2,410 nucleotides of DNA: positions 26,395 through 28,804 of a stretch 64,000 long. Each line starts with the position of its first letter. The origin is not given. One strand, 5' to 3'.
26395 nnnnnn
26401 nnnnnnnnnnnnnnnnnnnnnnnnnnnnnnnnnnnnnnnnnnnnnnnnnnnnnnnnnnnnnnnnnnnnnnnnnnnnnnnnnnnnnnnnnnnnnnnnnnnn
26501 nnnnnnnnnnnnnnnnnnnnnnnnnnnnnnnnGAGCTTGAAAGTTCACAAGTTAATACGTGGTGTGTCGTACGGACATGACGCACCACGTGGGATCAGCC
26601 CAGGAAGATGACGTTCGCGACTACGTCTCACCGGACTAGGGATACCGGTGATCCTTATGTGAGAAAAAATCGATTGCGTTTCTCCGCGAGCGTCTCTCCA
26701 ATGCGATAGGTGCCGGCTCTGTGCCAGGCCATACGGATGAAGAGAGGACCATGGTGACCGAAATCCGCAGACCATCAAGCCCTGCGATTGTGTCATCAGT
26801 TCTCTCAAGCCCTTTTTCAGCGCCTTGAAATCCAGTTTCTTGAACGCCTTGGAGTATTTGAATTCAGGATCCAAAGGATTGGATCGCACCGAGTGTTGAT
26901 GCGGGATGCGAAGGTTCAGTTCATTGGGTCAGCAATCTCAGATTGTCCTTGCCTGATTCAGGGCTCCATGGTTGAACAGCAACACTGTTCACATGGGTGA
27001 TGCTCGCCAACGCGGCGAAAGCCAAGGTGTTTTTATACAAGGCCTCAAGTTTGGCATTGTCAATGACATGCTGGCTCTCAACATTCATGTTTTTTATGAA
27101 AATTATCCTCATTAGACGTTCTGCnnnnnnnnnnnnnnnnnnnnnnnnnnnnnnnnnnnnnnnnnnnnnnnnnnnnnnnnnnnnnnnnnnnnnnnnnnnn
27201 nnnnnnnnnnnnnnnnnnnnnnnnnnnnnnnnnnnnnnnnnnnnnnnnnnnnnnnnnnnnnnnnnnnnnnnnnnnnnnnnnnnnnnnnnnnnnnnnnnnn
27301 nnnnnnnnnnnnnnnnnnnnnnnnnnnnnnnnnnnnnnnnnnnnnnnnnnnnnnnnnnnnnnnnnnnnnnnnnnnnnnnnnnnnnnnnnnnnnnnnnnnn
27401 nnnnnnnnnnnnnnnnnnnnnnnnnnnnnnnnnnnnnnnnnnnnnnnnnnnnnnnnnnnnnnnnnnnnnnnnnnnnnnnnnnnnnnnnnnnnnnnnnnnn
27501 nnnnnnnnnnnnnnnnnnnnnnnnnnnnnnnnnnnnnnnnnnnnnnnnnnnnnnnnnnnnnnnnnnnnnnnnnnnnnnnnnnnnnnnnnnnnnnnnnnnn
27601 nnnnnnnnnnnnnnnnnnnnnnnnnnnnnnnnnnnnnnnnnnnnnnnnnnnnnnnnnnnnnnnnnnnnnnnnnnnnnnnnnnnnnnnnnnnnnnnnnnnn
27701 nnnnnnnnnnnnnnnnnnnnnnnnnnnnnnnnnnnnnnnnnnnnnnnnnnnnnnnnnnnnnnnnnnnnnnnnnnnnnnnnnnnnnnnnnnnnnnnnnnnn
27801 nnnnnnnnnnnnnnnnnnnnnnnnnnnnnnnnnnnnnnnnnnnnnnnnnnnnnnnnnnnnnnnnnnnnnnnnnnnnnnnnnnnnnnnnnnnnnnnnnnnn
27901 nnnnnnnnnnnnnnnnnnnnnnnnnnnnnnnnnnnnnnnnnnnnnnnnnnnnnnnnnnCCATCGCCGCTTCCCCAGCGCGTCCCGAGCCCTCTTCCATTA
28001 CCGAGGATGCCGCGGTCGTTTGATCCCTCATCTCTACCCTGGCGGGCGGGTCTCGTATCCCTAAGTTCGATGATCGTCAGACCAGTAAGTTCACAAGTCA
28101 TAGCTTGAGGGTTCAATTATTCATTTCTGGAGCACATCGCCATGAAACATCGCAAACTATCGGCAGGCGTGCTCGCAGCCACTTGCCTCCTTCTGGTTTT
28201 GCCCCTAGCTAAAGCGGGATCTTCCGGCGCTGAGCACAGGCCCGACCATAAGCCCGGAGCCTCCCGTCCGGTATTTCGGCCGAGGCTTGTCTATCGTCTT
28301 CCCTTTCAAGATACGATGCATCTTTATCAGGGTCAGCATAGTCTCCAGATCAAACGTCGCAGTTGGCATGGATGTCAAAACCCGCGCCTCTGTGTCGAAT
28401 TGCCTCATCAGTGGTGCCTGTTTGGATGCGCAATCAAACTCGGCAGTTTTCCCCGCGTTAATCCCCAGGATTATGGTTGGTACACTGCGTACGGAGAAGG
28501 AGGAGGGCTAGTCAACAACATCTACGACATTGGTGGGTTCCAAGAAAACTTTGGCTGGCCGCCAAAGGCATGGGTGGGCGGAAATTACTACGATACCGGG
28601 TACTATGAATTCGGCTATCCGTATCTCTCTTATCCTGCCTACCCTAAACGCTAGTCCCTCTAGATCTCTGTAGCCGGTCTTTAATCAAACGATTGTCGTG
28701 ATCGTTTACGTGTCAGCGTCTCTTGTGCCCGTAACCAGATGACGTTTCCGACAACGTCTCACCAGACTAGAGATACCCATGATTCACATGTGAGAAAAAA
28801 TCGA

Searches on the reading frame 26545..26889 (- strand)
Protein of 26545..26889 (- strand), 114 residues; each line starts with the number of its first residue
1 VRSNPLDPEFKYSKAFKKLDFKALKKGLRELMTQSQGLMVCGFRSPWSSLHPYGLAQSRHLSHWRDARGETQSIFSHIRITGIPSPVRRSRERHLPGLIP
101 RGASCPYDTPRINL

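Call 60: search_protein_families(library=ncbifam, proteins=[window:26545-26889:-], max_evalue=0.1)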
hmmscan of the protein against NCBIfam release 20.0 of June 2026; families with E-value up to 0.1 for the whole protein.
window:26545-26889:- (114 aa): 2 families
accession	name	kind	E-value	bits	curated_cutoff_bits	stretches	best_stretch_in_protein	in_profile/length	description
NF011635.0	PRK15061.1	subfamily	2e-07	29.7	981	1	2-37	37-72/725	catalase/peroxidase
TIGR00198.1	cat_per_HPI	equivalog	3.5e-07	28.7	770.25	1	2-38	35-71/716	catalase/peroxidase HPI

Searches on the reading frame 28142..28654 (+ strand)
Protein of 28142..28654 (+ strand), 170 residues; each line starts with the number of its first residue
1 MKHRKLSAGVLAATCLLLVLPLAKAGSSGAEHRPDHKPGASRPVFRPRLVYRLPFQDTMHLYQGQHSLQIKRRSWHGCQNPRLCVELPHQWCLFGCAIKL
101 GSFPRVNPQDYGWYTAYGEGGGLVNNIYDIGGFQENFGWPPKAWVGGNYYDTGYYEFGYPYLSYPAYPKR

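Call 5: search_protein_families(library=pfam, proteins=[window:28142-28654:+], max_evalue=1)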
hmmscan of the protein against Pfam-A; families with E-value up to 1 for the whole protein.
window:28142-28654:+ (170 aa): 0 families

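Call 6: search_protein_families(library=ncbifam, proteins=[window:28142-28654:+], max_evalue=1)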
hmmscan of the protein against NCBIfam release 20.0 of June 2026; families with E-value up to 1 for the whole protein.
window:28142-28654:+ (170 aa): 0 families

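Call 69: find_homologous_proteins(query=window:28142-28651:+, max_evalue=0.001)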
Query window:28142-28651:+ (170 aa): 1 proteins with E <= 0.001 among 49 candidates.
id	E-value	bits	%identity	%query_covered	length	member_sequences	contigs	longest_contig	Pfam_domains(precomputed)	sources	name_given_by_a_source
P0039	1.0e-117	409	99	100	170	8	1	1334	-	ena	-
